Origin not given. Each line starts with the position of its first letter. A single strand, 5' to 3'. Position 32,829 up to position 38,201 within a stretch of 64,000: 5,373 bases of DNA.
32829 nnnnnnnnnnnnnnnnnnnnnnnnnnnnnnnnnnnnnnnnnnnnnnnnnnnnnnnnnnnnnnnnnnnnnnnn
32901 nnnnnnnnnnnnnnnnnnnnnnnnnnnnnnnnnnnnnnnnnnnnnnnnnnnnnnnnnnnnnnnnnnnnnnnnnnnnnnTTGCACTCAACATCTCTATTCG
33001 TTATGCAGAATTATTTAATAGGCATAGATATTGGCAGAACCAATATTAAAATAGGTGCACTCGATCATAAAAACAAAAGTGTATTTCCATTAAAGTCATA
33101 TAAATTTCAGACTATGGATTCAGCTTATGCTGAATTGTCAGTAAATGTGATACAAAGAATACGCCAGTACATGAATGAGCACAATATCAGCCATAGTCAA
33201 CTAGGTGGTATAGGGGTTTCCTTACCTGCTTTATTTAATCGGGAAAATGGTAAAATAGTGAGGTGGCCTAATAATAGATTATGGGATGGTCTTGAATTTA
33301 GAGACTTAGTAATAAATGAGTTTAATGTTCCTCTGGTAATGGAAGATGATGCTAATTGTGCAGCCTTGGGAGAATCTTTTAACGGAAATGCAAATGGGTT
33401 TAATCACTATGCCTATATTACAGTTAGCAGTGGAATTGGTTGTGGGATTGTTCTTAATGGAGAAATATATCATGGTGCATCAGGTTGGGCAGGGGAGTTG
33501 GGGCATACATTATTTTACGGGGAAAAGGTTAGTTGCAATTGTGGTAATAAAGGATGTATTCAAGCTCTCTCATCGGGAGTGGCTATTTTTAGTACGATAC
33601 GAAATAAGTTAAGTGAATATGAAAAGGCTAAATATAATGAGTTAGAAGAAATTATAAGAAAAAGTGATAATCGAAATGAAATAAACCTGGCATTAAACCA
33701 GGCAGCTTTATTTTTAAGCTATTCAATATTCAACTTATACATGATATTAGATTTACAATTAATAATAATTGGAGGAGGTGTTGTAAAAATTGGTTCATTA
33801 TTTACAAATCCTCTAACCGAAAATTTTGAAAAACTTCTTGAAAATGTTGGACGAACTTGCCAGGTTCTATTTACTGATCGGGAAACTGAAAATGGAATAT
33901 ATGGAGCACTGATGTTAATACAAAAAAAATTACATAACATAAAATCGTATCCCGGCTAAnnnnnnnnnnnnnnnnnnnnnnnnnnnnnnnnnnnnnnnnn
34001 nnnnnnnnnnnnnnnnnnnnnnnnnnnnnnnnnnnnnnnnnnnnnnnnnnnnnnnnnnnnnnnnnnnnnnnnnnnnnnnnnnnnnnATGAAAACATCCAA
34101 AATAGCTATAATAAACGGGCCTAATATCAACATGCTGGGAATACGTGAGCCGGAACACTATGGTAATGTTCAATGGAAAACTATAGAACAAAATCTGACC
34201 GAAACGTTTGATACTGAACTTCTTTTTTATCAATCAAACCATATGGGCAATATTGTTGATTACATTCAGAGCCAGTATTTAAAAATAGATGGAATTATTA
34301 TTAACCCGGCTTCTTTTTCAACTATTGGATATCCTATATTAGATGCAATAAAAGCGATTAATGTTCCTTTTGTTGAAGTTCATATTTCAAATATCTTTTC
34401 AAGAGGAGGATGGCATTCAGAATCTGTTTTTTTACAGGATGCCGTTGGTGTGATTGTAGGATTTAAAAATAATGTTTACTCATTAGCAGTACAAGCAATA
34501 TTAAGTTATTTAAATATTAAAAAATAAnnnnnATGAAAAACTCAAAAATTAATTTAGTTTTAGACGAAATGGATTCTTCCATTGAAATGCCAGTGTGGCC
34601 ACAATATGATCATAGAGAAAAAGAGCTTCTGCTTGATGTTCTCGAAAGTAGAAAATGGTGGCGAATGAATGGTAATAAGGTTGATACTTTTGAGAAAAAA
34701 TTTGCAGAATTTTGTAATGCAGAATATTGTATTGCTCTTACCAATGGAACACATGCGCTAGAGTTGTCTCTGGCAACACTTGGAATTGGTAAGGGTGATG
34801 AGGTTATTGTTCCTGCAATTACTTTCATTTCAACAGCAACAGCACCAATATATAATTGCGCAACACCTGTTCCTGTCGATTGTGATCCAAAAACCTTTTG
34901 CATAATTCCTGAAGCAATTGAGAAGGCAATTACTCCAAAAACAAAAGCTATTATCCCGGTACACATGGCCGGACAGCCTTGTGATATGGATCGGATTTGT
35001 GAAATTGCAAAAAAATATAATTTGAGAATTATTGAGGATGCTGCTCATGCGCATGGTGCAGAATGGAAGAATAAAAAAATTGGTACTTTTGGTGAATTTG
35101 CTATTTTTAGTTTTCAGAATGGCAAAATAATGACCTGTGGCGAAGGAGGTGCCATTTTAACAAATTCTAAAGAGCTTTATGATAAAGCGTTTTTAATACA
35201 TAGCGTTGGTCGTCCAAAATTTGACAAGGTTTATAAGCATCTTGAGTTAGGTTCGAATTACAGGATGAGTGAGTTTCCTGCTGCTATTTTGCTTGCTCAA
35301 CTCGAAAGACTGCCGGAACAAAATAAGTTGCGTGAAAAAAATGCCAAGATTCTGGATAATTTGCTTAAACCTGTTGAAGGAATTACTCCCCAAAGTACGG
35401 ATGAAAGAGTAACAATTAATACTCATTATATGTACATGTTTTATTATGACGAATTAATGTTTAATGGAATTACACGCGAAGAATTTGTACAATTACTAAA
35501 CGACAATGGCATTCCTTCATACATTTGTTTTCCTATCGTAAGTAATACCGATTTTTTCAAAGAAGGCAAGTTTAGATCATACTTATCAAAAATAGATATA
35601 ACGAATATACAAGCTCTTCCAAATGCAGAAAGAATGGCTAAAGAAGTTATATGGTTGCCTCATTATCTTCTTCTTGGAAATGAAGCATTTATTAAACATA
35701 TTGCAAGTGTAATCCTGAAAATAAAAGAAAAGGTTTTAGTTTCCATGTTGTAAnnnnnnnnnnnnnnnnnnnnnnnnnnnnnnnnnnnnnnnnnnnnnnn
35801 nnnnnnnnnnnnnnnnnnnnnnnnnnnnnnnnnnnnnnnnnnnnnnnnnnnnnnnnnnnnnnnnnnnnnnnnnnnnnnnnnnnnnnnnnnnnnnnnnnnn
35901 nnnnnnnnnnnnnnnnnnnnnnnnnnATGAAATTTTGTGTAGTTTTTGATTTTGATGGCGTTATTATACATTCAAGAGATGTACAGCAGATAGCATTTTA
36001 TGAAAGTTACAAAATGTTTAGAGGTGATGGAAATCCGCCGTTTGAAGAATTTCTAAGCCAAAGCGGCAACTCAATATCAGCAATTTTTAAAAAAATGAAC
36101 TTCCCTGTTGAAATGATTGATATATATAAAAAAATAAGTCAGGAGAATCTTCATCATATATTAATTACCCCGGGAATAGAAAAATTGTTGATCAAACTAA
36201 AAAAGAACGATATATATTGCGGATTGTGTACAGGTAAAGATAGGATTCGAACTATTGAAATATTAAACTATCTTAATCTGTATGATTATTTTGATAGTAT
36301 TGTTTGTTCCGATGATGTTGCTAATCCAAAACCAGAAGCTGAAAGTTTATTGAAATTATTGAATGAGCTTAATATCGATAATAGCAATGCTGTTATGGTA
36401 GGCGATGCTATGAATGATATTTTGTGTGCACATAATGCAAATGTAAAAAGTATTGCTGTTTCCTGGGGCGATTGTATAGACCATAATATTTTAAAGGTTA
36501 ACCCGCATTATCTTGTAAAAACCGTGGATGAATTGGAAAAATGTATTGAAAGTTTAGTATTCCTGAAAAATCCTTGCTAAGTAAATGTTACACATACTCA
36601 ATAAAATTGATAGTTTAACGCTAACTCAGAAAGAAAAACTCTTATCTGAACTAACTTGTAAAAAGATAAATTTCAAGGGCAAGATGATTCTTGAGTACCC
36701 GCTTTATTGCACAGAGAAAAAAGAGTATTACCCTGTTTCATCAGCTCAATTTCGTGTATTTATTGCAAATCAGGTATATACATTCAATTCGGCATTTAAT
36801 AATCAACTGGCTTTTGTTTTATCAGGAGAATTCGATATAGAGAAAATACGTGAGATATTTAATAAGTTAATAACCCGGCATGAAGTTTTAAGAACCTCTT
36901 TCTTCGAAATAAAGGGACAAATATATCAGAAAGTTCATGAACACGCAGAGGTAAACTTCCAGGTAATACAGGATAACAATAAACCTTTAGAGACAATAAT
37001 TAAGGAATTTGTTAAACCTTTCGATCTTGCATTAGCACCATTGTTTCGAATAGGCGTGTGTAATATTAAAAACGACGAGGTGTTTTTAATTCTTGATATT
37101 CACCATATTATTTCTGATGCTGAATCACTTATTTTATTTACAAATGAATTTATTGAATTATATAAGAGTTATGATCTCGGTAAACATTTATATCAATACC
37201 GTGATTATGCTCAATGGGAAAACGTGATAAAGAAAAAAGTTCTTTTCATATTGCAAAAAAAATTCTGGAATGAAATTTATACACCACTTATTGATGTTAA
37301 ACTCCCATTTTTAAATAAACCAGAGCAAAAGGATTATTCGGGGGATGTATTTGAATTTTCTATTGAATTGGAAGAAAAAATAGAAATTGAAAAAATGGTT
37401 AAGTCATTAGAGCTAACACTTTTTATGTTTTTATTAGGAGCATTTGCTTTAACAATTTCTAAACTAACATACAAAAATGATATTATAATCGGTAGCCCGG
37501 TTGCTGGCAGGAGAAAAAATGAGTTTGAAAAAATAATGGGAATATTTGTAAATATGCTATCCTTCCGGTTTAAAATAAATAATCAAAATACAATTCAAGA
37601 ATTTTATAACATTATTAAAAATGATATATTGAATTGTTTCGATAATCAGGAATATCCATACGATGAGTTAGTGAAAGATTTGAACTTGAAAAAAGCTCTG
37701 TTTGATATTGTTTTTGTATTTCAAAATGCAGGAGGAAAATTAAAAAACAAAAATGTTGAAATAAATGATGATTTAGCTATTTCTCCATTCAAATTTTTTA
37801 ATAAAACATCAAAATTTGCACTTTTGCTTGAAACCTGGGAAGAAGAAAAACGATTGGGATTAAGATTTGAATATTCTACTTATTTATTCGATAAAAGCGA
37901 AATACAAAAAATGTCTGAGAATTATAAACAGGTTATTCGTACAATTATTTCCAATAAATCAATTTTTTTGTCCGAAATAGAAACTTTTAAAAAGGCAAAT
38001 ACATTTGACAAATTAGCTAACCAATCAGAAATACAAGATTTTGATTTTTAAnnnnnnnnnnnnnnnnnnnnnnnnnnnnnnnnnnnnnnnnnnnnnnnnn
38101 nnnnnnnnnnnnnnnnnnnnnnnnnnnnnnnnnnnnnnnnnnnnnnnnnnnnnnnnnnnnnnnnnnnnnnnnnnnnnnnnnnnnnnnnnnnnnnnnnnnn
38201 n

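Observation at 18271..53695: Seven proteins from four unrelated families end in the same acidic-aromatic tail (D/N-F/Y-x-F/L-COOH)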

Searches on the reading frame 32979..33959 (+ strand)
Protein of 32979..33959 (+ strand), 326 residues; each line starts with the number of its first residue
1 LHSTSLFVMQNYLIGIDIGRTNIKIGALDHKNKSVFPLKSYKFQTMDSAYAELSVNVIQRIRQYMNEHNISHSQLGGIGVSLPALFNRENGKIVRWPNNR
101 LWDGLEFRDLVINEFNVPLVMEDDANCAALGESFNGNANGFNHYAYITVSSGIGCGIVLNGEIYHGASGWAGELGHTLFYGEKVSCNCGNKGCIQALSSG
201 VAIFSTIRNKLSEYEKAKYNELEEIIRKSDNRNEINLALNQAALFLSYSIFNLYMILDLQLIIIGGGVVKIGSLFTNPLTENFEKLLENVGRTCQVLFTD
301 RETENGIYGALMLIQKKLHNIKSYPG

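Call 4: search_protein_families(library=pfam, proteins=[window:32979-33959:+])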
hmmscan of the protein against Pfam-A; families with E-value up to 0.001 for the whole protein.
window:32979-33959:+ (326 aa): 2 families
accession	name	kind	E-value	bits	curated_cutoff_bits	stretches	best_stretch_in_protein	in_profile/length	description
PF00480.26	ROK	-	1.3e-54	186.2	22.9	1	14-316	2-293/294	ROK family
PF00370.27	FGGY_N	-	9.8e-05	22.5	28.8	1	12-81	1-76/245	FGGY family of carbohydrate kinases, N-terminal domain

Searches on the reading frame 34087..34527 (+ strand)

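Call 4: search_protein_families(library=pfam, proteins=[window:34087-34527:+])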
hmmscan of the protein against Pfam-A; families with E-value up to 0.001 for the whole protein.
window:34087-34527:+ (146 aa): 1 family
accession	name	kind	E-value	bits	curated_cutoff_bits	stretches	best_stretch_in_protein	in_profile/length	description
PF01220.24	DHquinase_II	-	1e-42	145.6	23.3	1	5-138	1-137/138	Dehydroquinase class II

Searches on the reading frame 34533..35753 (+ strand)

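Call 4: search_protein_families(library=pfam, proteins=[window:34533-35753:+])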
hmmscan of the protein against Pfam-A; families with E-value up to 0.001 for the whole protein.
window:34533-35753:+ (406 aa): 4 families
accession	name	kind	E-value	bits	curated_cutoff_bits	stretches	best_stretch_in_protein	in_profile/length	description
PF01041.23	DegT_DnrJ_EryC1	-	6.7e-112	374.7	19.8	1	26-386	4-352/360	DegT/DnrJ/EryC1/StrS aminotransferase family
PF00155.27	Aminotran_1_2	-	8.5e-12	45.4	19.7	1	47-176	40-192/361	Aminotransferase class I and II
PF01053.26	Cys_Met_Meta_PP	-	1.2e-07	31.1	27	1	44-175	48-179/381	Cys/Met metabolism PLP-dependent enzyme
PF01212.27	Beta_elim_lyase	-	2.3e-06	27.6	27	1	49-290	33-277/288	Beta-eliminating lyase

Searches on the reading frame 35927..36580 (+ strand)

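Call 4: search_protein_families(library=pfam, proteins=[window:35927-36580:+])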
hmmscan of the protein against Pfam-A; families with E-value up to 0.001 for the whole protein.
window:35927-36580:+ (217 aa): 6 families
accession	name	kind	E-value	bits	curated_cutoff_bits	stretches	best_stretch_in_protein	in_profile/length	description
PF13419.12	HAD_2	-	2.1e-38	132.7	23.8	1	5-178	1-178/178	Haloacid dehalogenase-like hydrolase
PF00702.32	Hydrolase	-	6e-24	85.9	26.4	1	4-171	3-190/191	haloacid dehalogenase-like hydrolase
PF13242.12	Hydrolase_like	-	8.6e-12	45.2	22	1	135-203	4-75/75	HAD-hyrolase-like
PF12710.13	HAD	-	4.1e-07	31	27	1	5-168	1-188/189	haloacid dehalogenase-like hydrolase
PF08282.18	Hydrolase_3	-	3.2e-06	27.5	20.9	0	139-165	190-216/255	haloacid dehalogenase-like hydrolase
PF03031.24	NIF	-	0.00021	21.4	21.8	0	4-193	2-148/160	NLI interacting factor-like phosphatase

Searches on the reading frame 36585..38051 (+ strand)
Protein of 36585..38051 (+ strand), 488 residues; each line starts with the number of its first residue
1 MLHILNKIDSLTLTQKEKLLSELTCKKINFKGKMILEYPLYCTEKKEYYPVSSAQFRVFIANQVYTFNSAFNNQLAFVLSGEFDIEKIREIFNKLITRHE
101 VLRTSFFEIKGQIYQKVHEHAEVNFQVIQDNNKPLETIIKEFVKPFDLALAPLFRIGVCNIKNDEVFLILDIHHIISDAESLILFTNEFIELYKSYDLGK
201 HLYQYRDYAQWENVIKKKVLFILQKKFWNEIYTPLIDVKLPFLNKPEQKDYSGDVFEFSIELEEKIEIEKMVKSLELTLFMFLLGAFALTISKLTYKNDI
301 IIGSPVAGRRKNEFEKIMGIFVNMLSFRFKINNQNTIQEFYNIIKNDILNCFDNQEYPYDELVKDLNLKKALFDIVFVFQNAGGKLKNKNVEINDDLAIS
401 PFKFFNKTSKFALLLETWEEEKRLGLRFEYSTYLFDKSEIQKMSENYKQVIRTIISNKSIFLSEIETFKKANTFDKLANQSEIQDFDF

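Call 4: search_protein_families(library=pfam, proteins=[window:36585-38051:+])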
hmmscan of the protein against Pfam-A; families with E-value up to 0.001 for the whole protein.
window:36585-38051:+ (488 aa): 1 family
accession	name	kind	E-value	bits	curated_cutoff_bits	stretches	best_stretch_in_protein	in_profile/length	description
PF00668.25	Condensation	-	1.2e-94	318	30.6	1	46-471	2-450/456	Condensation domain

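Call 23: search_protein_families(library=ncbifam, proteins=[window:36585-38048:+], max_evalue=0.01)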
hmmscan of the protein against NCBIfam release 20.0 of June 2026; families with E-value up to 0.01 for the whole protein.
window:36585-38048:+ (488 aa): 6 families
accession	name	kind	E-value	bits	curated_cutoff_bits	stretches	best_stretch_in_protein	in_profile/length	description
NF047350.1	aureusi_NRPS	equivalog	3.3e-64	216.6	2500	1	42-467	988-1410/2373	aureusimine non-ribosomal peptide synthetase AusA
NF004282.0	PRK05691.1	subfamily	1.7e-56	190.3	4090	1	43-473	670-1115/4334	non-ribosomal peptide synthase/polyketide synthase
NF038078.1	NRPS_MxcG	equivalog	1.4e-12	45.8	2300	1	46-368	2-332/1442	myxochelin non-ribosomal peptide synthetase MxcG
TIGR03443.1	alpha_am_amid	equivalog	1.7e-06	25.7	1030.1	1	249-469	16-215/1390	L-aminoadipate-semialdehyde dehydrogenase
NF007605.2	PRK10252.1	equivalog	0.0015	16.1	2400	1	49-379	4-350/1292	enterobactin non-ribosomal peptide synthetase EntF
TIGR01720.1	NRPS-para261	subfamily_domain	0.0062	16.4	74.2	0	411-456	82-127/155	non-ribosomal peptide synthase domain TIGR01720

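Call 80: search_protein_representatives(protein=window:36585-38048:+)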
Query: 488 residues. Proteins with E-value up to 0.001 (for the whole library): 86617; up to 1e-10: 63884; up to 1e-30: 30196. The best 150 are listed.
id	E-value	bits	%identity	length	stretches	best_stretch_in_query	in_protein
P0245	0.0e+00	1431.0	34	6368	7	42-471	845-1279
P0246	0.0e+00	1393.2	32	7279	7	43-468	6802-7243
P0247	0.0e+00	1342.0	31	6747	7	40-468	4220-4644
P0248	0.0e+00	1338.9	31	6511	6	43-469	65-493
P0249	0.0e+00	1319.9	31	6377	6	43-468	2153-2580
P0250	0.0e+00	1310.5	34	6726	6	38-470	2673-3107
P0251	0.0e+00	1298.8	32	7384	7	39-468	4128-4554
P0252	0.0e+00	1294.6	31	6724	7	43-468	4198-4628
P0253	0.0e+00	1280.8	32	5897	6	46-476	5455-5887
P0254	0.0e+00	1252.9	33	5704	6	42-465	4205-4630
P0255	0.0e+00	1237.2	31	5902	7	43-457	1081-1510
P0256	0.0e+00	1230.6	31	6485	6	43-473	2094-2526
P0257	0.0e+00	1209.7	32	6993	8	43-468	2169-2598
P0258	0.0e+00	1195.9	32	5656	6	40-470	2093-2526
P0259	0.0e+00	1178.3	33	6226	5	43-466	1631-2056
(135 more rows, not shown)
